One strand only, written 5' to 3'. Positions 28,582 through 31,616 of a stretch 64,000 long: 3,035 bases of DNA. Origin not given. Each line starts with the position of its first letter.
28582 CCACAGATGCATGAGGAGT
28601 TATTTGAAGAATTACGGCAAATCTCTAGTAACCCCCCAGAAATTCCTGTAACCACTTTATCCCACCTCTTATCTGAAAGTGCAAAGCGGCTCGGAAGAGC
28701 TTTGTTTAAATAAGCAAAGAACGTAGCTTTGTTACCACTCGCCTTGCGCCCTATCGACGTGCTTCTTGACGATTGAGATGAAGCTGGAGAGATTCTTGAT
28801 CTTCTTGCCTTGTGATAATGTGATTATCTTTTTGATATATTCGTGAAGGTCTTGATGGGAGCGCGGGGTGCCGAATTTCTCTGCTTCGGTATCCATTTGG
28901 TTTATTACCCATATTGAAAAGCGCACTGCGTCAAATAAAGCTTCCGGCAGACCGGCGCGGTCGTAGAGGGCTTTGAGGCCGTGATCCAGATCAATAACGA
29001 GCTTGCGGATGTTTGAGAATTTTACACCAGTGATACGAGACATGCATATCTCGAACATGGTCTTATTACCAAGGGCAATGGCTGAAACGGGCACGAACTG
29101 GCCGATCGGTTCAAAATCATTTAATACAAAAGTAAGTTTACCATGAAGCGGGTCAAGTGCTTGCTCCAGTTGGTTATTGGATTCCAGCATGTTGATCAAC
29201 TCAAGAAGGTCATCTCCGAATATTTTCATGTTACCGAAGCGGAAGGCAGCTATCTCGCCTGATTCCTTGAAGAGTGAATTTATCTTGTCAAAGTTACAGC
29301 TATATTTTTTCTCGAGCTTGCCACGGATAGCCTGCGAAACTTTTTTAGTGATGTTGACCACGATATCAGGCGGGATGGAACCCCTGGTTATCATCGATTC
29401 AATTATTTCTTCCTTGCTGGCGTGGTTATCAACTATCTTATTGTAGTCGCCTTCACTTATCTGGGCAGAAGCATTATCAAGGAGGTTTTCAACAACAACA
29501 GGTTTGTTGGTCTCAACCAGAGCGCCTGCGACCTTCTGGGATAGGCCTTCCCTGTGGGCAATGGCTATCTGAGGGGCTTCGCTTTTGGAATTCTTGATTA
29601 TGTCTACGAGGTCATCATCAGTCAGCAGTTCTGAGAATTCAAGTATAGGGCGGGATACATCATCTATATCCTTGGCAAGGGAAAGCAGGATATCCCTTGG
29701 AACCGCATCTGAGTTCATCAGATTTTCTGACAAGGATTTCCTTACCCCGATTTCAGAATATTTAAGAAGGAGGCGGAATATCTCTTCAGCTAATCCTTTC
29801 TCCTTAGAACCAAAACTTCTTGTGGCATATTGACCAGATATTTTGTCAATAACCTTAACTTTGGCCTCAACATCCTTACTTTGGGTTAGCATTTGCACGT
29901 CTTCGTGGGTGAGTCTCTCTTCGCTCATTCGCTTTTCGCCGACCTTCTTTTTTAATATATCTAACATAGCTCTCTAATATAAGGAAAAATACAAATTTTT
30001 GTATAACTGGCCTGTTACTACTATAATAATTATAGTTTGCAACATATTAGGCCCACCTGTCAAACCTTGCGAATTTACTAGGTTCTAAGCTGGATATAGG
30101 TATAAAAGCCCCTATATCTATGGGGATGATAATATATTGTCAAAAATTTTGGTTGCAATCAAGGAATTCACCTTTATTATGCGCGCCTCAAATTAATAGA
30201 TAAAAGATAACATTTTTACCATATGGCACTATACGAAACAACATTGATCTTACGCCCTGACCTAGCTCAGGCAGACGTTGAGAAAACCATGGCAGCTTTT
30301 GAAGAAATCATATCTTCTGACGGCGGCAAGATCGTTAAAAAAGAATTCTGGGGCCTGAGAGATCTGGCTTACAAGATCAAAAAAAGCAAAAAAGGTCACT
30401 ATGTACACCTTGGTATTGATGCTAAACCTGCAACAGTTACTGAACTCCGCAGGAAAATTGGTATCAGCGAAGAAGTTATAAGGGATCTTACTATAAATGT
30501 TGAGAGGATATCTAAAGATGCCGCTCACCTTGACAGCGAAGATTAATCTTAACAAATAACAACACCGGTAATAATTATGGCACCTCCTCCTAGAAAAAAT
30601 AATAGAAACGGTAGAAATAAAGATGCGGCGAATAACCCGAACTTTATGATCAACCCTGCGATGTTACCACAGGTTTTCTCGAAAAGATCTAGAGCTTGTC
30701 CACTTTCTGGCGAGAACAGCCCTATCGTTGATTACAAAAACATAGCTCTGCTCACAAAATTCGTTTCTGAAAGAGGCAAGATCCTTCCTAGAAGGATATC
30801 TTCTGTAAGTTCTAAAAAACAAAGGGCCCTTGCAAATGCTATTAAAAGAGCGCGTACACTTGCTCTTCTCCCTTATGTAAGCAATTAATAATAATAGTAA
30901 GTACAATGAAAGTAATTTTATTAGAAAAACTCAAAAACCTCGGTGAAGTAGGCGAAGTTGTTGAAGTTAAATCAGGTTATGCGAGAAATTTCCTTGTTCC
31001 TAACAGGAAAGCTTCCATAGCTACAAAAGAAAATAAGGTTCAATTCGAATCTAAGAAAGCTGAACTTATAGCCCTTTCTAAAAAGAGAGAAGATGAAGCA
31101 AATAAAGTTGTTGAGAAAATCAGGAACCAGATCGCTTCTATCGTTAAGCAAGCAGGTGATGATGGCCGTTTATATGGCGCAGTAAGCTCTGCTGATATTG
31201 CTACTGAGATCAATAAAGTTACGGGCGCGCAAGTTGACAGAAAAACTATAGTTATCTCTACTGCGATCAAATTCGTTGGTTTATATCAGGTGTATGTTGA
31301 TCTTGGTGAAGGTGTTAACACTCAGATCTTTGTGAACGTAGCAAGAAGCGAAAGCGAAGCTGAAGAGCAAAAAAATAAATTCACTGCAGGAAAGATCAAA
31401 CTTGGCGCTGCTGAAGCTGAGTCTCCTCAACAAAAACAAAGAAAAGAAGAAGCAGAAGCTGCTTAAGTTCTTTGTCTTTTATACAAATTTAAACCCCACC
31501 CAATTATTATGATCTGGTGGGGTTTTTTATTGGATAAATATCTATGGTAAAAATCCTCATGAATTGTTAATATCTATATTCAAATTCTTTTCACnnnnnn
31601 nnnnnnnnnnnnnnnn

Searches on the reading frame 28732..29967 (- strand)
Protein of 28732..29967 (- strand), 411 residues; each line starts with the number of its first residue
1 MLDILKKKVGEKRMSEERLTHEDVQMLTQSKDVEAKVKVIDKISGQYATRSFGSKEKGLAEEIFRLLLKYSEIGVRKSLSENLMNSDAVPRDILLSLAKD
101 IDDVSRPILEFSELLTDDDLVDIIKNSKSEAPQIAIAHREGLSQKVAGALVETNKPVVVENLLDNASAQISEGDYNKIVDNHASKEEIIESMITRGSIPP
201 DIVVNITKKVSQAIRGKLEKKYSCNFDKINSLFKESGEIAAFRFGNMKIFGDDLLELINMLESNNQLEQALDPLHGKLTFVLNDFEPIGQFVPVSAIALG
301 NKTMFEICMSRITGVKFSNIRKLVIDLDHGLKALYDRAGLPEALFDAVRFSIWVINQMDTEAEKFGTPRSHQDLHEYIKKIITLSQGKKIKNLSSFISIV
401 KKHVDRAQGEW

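Call 22: search_protein_families(library=pfam, proteins=[window:28732-29967:-], max_evalue=0.00001)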
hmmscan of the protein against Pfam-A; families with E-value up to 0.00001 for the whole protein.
window:28732-29967:- (411 aa): 1 family
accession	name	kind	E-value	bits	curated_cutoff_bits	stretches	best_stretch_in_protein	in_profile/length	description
PF10098.14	DUF2336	-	9e-40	137.2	34.6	1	104-360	1-234/262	Uncharacterised protein conserved in bacteria (DUF2336)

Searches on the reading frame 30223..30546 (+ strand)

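Call 22: search_protein_families(library=pfam, proteins=[window:30223-30546:+], max_evalue=0.00001)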
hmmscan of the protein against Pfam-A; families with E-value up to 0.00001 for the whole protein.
window:30223-30546:+ (107 aa): 1 family
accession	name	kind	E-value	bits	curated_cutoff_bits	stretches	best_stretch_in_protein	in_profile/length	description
PF01250.22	Ribosomal_S6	-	3.4e-28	98.1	27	1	4-91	2-89/90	Ribosomal protein S6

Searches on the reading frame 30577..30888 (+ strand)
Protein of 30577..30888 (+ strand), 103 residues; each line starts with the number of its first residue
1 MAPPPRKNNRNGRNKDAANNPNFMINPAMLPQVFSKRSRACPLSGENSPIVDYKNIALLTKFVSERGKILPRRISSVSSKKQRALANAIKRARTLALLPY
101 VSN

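Call 22: search_protein_families(library=pfam, proteins=[window:30577-30888:+], max_evalue=0.00001)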
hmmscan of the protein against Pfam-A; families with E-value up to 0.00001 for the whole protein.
window:30577-30888:+ (103 aa): 1 family
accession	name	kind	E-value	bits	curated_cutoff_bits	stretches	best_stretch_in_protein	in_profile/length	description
PF01084.26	Ribosomal_S18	-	7.6e-24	84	21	1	50-98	4-52/52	Ribosomal protein S18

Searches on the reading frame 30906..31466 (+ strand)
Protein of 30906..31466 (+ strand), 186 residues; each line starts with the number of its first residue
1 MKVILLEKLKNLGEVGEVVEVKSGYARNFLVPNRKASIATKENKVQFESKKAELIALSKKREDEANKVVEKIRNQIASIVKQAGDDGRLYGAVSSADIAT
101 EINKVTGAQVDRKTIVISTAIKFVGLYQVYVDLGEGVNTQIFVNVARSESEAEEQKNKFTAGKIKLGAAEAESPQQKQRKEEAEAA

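Call 22: search_protein_families(library=pfam, proteins=[window:30906-31466:+], max_evalue=0.00001)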
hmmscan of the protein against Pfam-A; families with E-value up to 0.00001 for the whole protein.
window:30906-31466:+ (186 aa): 2 families
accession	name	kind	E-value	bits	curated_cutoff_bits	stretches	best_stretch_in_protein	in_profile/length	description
PF01281.25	Ribosomal_L9_N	-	6.3e-21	74.1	20.7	1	1-46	1-46/47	Ribosomal protein L9, N-terminal domain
PF03948.19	Ribosomal_L9_C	-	8.2e-20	71.5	23.2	1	64-146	2-85/86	Ribosomal protein L9, C-terminal domain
